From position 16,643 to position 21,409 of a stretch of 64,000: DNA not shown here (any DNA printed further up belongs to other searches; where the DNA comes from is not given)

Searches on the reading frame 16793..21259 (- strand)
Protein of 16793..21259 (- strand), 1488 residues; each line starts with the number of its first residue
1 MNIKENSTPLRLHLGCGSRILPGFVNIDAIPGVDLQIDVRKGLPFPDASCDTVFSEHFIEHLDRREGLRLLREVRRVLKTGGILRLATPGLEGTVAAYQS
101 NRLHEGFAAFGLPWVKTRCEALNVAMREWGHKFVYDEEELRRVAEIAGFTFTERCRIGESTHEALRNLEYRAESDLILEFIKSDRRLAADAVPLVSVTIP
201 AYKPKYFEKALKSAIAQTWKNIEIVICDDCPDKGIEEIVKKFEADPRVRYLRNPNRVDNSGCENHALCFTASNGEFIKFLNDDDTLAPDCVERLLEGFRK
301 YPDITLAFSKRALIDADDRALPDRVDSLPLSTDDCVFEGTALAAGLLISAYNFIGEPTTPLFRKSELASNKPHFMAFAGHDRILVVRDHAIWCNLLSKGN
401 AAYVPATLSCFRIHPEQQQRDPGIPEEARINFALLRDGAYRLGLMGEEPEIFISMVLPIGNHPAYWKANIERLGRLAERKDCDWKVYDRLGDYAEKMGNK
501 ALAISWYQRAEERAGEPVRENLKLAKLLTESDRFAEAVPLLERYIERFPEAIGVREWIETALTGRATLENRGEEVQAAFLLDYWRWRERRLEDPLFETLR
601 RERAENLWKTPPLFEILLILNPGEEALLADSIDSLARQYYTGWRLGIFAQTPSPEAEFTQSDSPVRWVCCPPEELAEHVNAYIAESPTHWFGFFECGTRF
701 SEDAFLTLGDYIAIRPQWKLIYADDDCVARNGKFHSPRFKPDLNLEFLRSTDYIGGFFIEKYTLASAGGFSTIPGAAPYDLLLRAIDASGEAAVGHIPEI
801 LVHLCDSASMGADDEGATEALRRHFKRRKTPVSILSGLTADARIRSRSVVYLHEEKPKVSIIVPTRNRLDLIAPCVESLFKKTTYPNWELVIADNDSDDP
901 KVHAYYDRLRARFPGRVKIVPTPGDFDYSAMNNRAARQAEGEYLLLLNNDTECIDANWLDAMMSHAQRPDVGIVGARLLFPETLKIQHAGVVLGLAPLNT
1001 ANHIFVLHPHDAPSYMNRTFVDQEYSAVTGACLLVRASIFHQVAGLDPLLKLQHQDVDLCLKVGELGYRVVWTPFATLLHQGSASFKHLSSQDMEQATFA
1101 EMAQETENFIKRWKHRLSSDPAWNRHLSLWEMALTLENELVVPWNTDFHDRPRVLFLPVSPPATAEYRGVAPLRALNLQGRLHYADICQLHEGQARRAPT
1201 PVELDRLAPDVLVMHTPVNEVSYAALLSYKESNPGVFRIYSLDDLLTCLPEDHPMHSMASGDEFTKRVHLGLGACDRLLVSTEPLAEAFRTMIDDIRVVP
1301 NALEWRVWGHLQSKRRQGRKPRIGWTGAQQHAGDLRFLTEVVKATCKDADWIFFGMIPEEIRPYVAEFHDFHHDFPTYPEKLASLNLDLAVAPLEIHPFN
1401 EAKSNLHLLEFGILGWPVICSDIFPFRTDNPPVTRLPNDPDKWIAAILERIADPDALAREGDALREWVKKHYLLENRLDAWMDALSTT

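Call 7: search_protein_families(library=pfam, proteins=[window:16793-21259:-], max_evalue=0.001)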
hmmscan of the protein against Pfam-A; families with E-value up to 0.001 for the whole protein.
window:16793-21259:- (1488 aa): 7 families
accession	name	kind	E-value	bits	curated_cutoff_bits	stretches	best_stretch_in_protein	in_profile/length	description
PF00535.33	Glycos_transf_2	-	6.2e-43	147.1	23.3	2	196-308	1-114/168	Glycosyl transferase family 2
PF13641.12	Glyco_tranf_2_3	-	1.4e-17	64.9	27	1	857-1092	1-223/230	Glycosyltransferase like family 2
PF08241.18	Methyltransf_11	-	4.5e-09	37.3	21.2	1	36-84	48-93/95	Methyltransferase domain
PF10111.15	Glyco_tranf_2_2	-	8e-08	32.5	27.3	1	206-323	14-136/276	Glycosyltransferase like family 2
PF13649.12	Methyltransf_25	-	1.1e-05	26.4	27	1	37-82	53-97/97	Methyltransferase domain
PF13632.12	Glyco_trans_2_3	-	3.3e-05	24.2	27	0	944-1084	2-126/198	Glycosyl transferase family group 2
PF13428.12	TPR_14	-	5.3e-05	24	23.5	0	520-555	3-38/44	Tetratricopeptide repeat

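Call 32: search_protein_families(library=ncbifam, proteins=[window:16793-21259:-], max_evalue=0.00001)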
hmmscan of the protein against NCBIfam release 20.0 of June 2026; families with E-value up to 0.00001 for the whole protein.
window:16793-21259:- (1488 aa): 17 families
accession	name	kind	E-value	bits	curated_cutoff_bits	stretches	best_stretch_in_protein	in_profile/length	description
TIGR03965.1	mycofact_glyco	equivalog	1.4e-26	93.4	280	1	841-1092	59-292/467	mycofactocin biosynthesis glycosyltransferase MftF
NF047683.1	TeichurnBiosyTuaG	equivalog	2.7e-24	86.2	400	2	192-326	5-138/252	teichuronic acid biosynthesis protein TuaG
NF050050.1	ProtGlycPglI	equivalog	1.2e-22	80.7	500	1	193-297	2-107/306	GalNAc(5)-diNAcBac-PP-undecaprenol beta-1,3-glucosyltransferase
NF038299.1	EPS_HpsN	equivalog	1.5e-18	66.8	425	1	857-1084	1-224/317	hormogonium polysaccharide biosynthesis glycosyltransferase HpsN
TIGR04017.1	WcaA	equivalog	2.1e-18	66.9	495.75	2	192-300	4-112/279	colanic acid biosynthesis glycosyltransferase WcaA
NF007453.0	PRK10018.1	equivalog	5.3e-18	65.7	382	2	192-296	5-109/280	colanic acid biosynthesis glycosyltransferase WcaA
NF053739.1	GlytfEpsEBac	equivalog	3e-17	62.5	450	2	857-946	1-88/265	glycosyltransferase EpsE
NF007482.0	PRK10073.1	equivalog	2.4e-16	59.7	423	1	192-296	5-108/334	glycosyltransferase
NF041875.1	EPS_EpsD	equivalog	3.6e-16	59.5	370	1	859-1088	1-215/325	exopolysaccharide biosynthesis glycosyltransferase EpsD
TIGR03937.1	PgaC_IcaA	equivalog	8.8e-13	48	422.3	0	852-974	40-159/407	poly-beta-1,6-N-acetyl-D-glucosamine synthase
NF041394.1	GtaseAglG_Halo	equivalog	1.4e-11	44.2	440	1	195-301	3-110/304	glucosyl-dolichyl phosphate glucuronosyltransferase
TIGR04440.1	glyco_TIGR04440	domain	3.9e-09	36.6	70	0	858-950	1-91/215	TIGR00180 family glycosyltransferase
NF045692.1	OglycostaseCruG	equivalog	1.3e-07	30.9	600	0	854-1076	38-251/386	2'-O-glycosyltransferase CruG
TIGR03469.1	HpnB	hypoth_equivalog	3.4e-07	29.6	379.25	0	846-901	33-88/386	hopene-associated glycosyltransferase HpnB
TIGR03111.1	glyc2_xrt_Gpos1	hypoth_equivalog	3.6e-07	29.3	363.95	0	853-962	45-152/439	TIGR03111 family XrtG-associated glycosyltransferase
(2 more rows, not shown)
